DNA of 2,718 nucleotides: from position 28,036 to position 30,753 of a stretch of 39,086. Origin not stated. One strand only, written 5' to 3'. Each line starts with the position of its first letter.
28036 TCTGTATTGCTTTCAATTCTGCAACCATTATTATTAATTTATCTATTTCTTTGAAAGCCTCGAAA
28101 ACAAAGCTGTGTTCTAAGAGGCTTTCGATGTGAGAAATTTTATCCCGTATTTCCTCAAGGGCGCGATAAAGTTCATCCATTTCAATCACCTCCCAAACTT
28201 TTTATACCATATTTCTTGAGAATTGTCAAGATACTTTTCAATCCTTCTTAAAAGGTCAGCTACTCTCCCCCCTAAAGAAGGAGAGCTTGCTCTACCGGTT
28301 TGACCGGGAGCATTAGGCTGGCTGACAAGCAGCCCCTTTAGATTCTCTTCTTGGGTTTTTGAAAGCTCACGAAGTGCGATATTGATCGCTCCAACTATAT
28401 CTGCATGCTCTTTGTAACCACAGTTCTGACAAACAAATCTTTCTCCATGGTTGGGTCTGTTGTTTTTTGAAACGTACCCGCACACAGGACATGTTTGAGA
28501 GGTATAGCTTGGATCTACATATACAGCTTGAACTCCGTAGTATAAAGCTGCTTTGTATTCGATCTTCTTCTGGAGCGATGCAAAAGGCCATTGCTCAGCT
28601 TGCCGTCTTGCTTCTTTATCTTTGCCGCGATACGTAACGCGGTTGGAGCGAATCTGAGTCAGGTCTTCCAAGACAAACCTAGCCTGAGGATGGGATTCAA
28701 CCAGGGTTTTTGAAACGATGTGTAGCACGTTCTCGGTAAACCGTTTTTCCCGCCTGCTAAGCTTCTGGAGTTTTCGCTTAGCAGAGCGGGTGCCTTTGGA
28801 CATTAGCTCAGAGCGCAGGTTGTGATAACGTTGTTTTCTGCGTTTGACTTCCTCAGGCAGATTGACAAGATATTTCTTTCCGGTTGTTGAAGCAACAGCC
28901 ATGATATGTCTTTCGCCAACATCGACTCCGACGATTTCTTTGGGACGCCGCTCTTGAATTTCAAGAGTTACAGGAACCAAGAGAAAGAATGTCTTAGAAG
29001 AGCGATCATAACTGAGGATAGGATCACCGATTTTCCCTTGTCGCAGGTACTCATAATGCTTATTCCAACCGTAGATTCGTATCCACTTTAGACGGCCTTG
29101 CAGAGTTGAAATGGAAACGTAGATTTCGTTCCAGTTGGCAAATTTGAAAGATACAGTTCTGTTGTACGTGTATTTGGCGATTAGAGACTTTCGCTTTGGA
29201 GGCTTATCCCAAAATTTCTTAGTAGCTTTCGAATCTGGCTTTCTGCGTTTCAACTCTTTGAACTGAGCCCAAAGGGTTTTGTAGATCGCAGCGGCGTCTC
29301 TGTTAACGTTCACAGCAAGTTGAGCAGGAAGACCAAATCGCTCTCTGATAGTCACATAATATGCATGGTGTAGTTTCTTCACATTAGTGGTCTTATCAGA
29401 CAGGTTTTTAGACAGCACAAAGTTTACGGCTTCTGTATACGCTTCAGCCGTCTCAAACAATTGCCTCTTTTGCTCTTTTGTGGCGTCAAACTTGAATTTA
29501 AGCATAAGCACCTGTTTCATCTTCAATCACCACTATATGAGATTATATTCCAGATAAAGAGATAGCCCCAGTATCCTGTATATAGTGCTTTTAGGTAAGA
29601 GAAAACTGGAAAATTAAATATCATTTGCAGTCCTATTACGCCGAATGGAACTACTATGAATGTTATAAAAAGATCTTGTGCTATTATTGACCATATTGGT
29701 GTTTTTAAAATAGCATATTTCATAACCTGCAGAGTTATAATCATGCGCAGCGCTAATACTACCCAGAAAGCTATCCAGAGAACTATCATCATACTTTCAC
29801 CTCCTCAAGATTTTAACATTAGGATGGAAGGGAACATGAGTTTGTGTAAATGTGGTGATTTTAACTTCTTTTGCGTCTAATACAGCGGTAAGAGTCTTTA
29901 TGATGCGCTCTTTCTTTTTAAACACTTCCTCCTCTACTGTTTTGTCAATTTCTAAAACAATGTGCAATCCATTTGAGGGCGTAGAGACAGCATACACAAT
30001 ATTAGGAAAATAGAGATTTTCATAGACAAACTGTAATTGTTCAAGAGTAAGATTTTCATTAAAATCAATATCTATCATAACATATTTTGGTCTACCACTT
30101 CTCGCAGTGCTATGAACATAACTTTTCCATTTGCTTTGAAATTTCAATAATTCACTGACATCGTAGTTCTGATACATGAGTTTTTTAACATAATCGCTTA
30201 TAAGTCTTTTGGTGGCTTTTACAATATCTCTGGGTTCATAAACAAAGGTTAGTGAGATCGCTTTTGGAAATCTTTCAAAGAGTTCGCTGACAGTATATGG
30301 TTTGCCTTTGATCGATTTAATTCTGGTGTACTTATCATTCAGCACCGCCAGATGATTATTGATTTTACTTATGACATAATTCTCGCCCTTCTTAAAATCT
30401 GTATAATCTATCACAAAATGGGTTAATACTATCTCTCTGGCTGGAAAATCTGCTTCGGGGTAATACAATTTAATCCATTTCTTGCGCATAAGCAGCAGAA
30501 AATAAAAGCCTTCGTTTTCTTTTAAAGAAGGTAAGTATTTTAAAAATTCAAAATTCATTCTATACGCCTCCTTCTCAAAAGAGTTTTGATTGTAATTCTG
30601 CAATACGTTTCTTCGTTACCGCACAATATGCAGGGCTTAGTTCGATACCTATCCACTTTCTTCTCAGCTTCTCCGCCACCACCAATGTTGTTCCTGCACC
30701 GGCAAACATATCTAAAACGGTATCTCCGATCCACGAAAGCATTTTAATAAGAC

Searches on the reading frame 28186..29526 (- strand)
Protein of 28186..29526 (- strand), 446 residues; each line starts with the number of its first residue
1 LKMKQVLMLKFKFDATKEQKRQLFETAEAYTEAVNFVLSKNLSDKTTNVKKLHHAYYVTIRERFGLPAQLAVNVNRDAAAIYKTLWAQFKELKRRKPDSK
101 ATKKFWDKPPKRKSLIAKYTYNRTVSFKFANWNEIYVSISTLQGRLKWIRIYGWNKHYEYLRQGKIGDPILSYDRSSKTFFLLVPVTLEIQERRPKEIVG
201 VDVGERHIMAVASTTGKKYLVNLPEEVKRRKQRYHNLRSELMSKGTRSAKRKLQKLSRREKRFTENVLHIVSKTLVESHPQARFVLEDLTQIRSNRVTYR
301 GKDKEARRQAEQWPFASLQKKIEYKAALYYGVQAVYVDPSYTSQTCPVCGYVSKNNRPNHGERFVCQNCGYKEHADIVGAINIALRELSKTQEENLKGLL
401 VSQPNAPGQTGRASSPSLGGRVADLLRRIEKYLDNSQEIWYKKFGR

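Call 3: search_protein_families(library=pfam, proteins=[window:28186-29526:-], max_evalue=1)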
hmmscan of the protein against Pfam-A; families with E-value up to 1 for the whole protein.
window:28186-29526:- (446 aa): 11 families
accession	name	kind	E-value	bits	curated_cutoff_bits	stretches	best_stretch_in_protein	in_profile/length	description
PF07282.18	Cas12f1-like_TNB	-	2.8e-22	79.1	26.3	1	315-383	1-60/60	Cas12f1-like, TNB domain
PF01385.25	OrfB_IS605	-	2.7e-10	40.9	30.5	1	190-289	10-111/120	Probable transposase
PF21349.2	RUBY_RBDX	-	0.014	15.3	26.5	0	346-354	3-11/30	Rubrerythrin, rubredoxin-like domain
PF08271.17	Zn_Ribbon_TF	-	0.014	15.3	29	1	345-372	2-28/43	TFIIB zinc-binding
PF14803.11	Zn_ribbon_Nudix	-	0.031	14.6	25.6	1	346-371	3-30/34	Nudix N-terminal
PF01322.25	Cytochrom_C_2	-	0.13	13.7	26.5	1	77-119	41-83/121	Cytochrome C'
PF24219.2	DUF7438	-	0.13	13.1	25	1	16-34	2-20/57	Family of unknown function (DUF7438)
PF16988.10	Vps36-NZF-N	-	0.13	12.2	27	1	345-386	11-56/65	Vacuolar protein sorting 36 NZF-N zinc-finger domain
PF14354.12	Lar_restr_allev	-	0.15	12.8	28.6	1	344-374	4-34/58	Restriction alleviation protein Lar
PF01956.21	EMC3_TMCO1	-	0.2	11.9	27.1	1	209-268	26-84/169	Integral membrane protein EMC3/TMCO1-like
PF07754.17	HVO_2753_ZBP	-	0.39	11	33.2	1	338-370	11-46/46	Small zinc finger protein HVO_2753-like, Zn-binding pocket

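Call 93: search_dna_similar(query=window:28186-29526:-, collection=plasmids, mode=protein, max_evalue=1e-20, max_rows=10)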
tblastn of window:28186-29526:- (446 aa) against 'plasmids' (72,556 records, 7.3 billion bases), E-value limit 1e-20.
Records with a match: 197; places in all: 281; records where one place covers at least 80% of the query: 172.
Best place of each record, by identity: <60% 197.
By first word of the organism name: Bacillus 29; Streptomyces 17; Ligilactobacillus 16; Clostridium 14; Halobacterium 12; Deinococcus 10; Haladaptatus 8; Thermus 7; Bifidobacterium 6; Natrinema 5; and 46 more.
By predicted mobility (MOB-suite, as given by PLSDB): non-mobilizable 170; mobilizable 23; conjugative 4.
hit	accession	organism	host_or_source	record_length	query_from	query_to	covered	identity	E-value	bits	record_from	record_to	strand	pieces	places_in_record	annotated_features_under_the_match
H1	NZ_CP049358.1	Deinococcus wulumuqiensis R12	cell culture,soil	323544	1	424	95%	39.5%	2e-77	269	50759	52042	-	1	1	RNA-guided endonuclease TnpB family protein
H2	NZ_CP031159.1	Deinococcus wulumuqiensis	cell culture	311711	1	424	95%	39.2%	1e-76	267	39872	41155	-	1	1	RNA-guided endonuclease TnpB family protein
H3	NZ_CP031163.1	Deinococcus wulumuqiensis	cell culture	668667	3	405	90%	40.7%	5e-77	268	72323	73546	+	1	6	RNA-guided endonuclease TnpB family protein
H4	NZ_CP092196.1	Deinococcus sp. KNUC1210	Setaria viridis,cell ...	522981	3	405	90%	40.1%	1e-70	249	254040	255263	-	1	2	transposase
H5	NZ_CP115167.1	Deinococcus aquaticus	Freshwater stream system, activated ...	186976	3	405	90%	40.0%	2e-70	249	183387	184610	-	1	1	transposase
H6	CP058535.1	Deinococcus sp. D7000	seawater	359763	3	440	98%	33.9%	4e-63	228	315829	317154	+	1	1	tnpB: IS200/IS605 family element transposase accessory protein TnpB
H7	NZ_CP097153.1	Deinococcus sp. QL22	-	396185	3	405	90%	36.5%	4e-66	237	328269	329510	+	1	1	transposase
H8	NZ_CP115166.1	Deinococcus aquaticus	Freshwater stream system, activated ...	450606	6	405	90%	36.0%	3e-64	231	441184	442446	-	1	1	transposase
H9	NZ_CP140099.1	Deinococcus sp. AB2017081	pure culture,soil near an iron factory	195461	3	405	90%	35.6%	9e-62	224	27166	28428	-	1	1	transposase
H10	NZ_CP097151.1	Deinococcus sp. QL22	-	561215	3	405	90%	34.4%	5e-61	222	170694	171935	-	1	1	transposase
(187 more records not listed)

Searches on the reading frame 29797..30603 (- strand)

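Call 3: search_protein_families(library=pfam, proteins=[window:29797-30603:-], max_evalue=1)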
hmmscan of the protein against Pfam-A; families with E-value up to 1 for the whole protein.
window:29797-30603:- (268 aa): 0 families

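Call 5: search_protein_families(library=phrogs, proteins=[window:29797-30603:-], max_evalue=1)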
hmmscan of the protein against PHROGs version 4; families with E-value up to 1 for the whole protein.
window:29797-30603:- (268 aa): 2 families
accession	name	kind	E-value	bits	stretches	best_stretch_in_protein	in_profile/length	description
phrog_18143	-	unknown function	0.11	13.6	1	202-247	23-68/69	-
phrog_16091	-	unknown function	0.84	10.8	0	123-153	88-118/131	-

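Call 6: search_protein_families(library=padloc, proteins=[window:29797-30603:-], max_evalue=1)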
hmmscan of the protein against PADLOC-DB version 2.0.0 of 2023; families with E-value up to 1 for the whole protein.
window:29797-30603:- (268 aa): 1 family
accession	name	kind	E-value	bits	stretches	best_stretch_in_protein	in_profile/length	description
PDLC03914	NsnC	-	0.015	12.7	1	65-111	197-244/314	-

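Call 7: search_protein_families(library=ncbifam, proteins=[window:29797-30603:-], max_evalue=1)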
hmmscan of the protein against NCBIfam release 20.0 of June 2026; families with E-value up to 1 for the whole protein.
window:29797-30603:- (268 aa): 0 families
